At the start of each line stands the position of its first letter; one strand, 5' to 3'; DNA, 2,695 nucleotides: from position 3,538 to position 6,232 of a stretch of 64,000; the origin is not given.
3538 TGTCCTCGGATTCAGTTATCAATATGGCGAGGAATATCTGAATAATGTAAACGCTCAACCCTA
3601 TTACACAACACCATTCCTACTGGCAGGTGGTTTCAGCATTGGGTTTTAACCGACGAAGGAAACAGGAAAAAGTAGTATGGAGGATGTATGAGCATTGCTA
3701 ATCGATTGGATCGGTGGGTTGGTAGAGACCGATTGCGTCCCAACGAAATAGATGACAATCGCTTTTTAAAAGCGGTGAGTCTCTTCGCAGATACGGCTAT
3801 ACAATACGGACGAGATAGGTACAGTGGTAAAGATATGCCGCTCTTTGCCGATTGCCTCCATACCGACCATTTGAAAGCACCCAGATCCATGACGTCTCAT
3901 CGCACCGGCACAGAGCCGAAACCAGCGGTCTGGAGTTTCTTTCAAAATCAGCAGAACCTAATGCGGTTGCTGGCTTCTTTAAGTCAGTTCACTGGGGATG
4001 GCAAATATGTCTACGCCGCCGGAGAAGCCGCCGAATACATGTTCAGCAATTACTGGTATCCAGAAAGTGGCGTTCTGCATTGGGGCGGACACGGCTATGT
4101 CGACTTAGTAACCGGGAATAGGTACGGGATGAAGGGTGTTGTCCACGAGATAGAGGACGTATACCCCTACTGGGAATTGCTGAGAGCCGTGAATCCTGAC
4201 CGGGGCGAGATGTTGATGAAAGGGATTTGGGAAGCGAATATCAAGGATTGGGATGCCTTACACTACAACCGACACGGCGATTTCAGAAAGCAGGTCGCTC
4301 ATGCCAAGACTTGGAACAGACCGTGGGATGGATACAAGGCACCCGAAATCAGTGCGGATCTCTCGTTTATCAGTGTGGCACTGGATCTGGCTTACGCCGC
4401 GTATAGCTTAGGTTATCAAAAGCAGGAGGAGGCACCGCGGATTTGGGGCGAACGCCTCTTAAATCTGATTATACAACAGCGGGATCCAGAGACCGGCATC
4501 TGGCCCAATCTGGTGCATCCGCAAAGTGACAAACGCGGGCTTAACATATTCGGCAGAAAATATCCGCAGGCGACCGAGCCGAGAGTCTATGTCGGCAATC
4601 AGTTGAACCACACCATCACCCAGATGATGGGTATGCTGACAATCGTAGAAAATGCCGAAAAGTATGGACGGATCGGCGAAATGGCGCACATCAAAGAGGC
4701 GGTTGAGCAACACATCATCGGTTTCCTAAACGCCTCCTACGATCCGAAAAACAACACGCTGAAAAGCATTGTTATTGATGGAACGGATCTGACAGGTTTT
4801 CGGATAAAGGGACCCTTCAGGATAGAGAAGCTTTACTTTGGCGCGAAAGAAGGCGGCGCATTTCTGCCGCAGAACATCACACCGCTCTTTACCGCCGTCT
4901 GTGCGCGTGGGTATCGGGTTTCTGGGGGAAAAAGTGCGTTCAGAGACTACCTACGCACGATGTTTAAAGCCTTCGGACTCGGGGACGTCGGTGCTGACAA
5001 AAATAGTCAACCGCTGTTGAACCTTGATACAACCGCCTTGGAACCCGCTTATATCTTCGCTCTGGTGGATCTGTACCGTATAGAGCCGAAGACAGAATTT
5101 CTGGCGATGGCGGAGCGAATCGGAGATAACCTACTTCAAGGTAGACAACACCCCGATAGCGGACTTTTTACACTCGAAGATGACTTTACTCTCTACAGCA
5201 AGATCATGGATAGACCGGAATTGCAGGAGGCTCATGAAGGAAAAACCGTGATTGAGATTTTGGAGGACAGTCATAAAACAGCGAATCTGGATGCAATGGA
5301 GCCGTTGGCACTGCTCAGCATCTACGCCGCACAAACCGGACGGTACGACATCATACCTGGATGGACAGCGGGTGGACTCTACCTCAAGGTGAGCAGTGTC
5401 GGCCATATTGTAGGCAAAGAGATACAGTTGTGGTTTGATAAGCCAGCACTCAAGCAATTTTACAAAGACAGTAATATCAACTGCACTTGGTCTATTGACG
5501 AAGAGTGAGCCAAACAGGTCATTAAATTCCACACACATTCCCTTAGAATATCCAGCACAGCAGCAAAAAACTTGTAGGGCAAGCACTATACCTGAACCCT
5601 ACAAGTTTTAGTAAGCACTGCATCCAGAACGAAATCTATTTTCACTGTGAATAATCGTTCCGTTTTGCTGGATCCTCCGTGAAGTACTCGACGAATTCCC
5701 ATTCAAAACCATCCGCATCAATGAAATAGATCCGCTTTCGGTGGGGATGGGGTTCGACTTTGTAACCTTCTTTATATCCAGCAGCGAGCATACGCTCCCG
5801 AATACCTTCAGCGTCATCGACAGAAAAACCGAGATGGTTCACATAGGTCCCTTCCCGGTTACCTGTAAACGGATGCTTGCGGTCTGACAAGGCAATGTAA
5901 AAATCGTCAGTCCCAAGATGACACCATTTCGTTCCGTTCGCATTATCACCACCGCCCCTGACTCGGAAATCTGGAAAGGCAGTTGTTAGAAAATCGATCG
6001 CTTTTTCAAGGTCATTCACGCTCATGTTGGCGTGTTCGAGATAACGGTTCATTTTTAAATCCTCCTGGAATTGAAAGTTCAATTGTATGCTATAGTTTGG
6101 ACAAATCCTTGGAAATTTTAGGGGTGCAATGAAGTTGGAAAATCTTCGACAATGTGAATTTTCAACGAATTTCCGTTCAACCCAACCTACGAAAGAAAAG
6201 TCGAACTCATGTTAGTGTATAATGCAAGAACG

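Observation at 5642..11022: Sigma-54 enhancer-binding protein with an N-terminal Rieske [2Fe-2S] sensor domain, divergent from a second Rieske protein and a VOC gene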

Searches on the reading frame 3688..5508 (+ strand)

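Call 3: search_protein_families(library=pfam, proteins=[window:3688-5508:+], max_evalue=0.01)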
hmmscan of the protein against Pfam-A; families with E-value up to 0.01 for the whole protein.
window:3688-5508:+ (606 aa): 1 family
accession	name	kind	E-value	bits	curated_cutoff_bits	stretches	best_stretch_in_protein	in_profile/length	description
PF06917.19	Pectate_lyase_2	-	8.1e-86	289.1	26.6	1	51-498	2-449/491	Periplasmic pectate lyase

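Call 4: search_protein_families(library=ncbifam, proteins=[window:3688-5508:+], max_evalue=0.01)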
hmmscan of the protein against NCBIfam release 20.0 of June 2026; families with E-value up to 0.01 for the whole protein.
window:3688-5508:+ (606 aa): 2 families
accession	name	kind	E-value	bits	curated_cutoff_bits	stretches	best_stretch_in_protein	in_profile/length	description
NF041904.1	exo-PATE_PelW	equivalog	1.1e-34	119.8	1000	1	78-427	63-422/543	pectate disaccharide-lyase PelW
TIGR02474.1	pec_lyase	equivalog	0.0011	18.6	189.8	0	91-159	50-118/295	pectate lyase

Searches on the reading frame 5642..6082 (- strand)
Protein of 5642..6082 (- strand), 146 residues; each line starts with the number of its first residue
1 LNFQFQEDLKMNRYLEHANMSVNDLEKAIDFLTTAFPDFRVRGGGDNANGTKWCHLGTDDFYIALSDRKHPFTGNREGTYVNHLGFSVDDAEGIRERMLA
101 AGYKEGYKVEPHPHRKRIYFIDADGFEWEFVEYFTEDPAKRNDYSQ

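Call 3: search_protein_families(library=pfam, proteins=[window:5642-6082:-], max_evalue=0.01)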
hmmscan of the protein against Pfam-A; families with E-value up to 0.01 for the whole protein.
window:5642-6082:- (146 aa): 3 families
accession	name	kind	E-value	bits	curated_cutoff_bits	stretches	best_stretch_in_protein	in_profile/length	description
PF00903.31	Glyoxalase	-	2.6e-10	41.2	20.6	1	15-130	2-121/121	Glyoxalase/Bleomycin resistance protein/Dioxygenase superfamily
PF13669.12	Glyoxalase_4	-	2.4e-05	25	27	1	17-114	2-103/109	Glyoxalase/Bleomycin resistance protein/Dioxygenase superfamily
PF13468.12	Glyoxalase_3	-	0.0086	16.6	25.1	0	15-136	1-121/176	Glyoxalase-like domain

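Call 4: search_protein_families(library=ncbifam, proteins=[window:5642-6082:-], max_evalue=0.01)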
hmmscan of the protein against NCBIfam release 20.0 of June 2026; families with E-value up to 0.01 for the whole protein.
window:5642-6082:- (146 aa): 9 families
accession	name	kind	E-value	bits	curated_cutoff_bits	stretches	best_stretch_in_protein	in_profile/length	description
NF050074.1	glyox_I_GloA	exception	9.1e-05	22.6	165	1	16-131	3-120/121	lactoylglutathione lyase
TIGR00068.2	glyox_I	equivalog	0.00024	21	120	0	73-133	80-140/143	lactoylglutathione lyase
NF003152.0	PRK04101.1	equivalog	0.00025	21.4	171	1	15-130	5-116/139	metallothiol transferase FosB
NF038306.1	fosM_gen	equivalog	0.0004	20.8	255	1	15-132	4-117/137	FosM family fosfomycin resistance protein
NF041541.1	fosBx1_fam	exception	0.00086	19.7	290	1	12-131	2-117/138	FosBx1 family fosfomycin resistance bacillithiol transferase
NF008551.0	PRK11478.1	equivalog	0.0016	18.9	148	0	77-131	72-127/129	VOC family protein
NF000493.1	Fos_BSH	exception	0.0019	18.6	240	1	15-131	4-116/137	FosB/FosD family fosfomycin resistance bacillithiol transferase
NF000496.2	Fos_GSH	equivalog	0.0024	17.9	180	1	14-129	4-113/136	fosfomycin resistance glutathione transferase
NF000098.1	Fos_BSH_Bcer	exception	0.0081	16.4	295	0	14-131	4-117/138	FosB family fosfomycin resistance bacillithiol transferase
